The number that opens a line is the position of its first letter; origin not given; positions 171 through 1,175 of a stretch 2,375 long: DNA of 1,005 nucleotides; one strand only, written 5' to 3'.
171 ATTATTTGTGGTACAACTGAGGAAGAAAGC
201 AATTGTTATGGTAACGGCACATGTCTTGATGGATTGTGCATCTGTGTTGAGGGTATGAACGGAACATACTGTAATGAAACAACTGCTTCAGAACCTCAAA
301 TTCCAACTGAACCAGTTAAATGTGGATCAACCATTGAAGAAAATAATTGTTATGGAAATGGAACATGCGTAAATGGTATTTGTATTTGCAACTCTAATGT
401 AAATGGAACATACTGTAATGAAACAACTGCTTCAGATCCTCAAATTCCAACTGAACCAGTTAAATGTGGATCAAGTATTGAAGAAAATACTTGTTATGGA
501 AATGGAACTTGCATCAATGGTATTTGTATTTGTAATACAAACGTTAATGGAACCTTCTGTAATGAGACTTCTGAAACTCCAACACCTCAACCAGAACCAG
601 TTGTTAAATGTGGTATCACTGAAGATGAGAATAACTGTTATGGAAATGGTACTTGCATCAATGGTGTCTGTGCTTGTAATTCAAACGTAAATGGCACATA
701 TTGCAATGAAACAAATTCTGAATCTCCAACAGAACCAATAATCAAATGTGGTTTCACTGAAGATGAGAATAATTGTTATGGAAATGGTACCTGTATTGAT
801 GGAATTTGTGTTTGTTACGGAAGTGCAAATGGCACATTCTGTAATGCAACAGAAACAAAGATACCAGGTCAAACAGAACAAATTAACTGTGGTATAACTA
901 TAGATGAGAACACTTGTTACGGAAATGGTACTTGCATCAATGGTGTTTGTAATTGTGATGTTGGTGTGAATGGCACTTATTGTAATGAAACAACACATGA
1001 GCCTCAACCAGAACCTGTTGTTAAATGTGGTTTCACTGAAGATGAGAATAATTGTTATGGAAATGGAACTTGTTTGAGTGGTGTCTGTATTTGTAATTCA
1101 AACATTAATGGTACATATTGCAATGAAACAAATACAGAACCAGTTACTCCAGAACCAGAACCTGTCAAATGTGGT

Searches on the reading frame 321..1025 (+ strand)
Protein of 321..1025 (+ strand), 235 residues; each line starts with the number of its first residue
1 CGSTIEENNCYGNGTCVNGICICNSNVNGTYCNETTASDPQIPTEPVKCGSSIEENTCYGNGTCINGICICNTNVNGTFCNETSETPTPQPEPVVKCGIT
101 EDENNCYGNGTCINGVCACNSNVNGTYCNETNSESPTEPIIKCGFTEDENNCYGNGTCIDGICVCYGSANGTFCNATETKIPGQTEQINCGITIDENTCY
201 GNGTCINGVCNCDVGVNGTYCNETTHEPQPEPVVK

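Call 39: search_solved_structures(query=window:321-1025:+, max_evalue=0.01)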
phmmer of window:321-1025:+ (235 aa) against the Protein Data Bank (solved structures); distinct sequences matched with E-value up to 0.01: 2.
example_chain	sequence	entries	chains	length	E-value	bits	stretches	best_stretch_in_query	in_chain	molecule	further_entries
2e26_A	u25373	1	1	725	2.1e-06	30.7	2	196-228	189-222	Reelin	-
3a7q_A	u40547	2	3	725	2.1e-06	30.7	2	196-228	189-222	Reelin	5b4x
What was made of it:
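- On Tenascin or teneurin proteins proper: PDB by sequence gives only reelin EGF at E-value 2e-6 (call 39).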

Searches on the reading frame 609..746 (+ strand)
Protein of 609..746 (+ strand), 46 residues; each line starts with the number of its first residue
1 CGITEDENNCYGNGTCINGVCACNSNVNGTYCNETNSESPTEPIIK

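Call 44: predict_structure(alignment_id=A2)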
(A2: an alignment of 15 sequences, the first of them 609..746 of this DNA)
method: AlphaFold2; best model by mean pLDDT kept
length: 46 residues; sequences in the alignment: 15
mean_pLDDT: 55.6   pTM: 0.30
mean pLDDT of the five models: 55.6, 53.4, 51.8, 49.9, 44.8
residues with pLDDT >= 90: 0; 70-90: 1; 50-70: 34; < 50: 11
segments of 3 or more residues with pLDDT < 50: 2-8, 37-39
pLDDT, mean of each block of 10 residues (from residue 1): 49 63 57 52 57
secondary structure, 60 per line:
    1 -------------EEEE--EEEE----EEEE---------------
elements in order: E14-17 E20-23 E28-31
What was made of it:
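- On EGF-like domain (tenascin/teneurin type): It shows a beta-hairpin at 14-17/20-23 but is too uncertain to search with (call 44).
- Tried and rejected: Confidence was too low (pLDDT 55.6, call 44), so no fold search was run.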
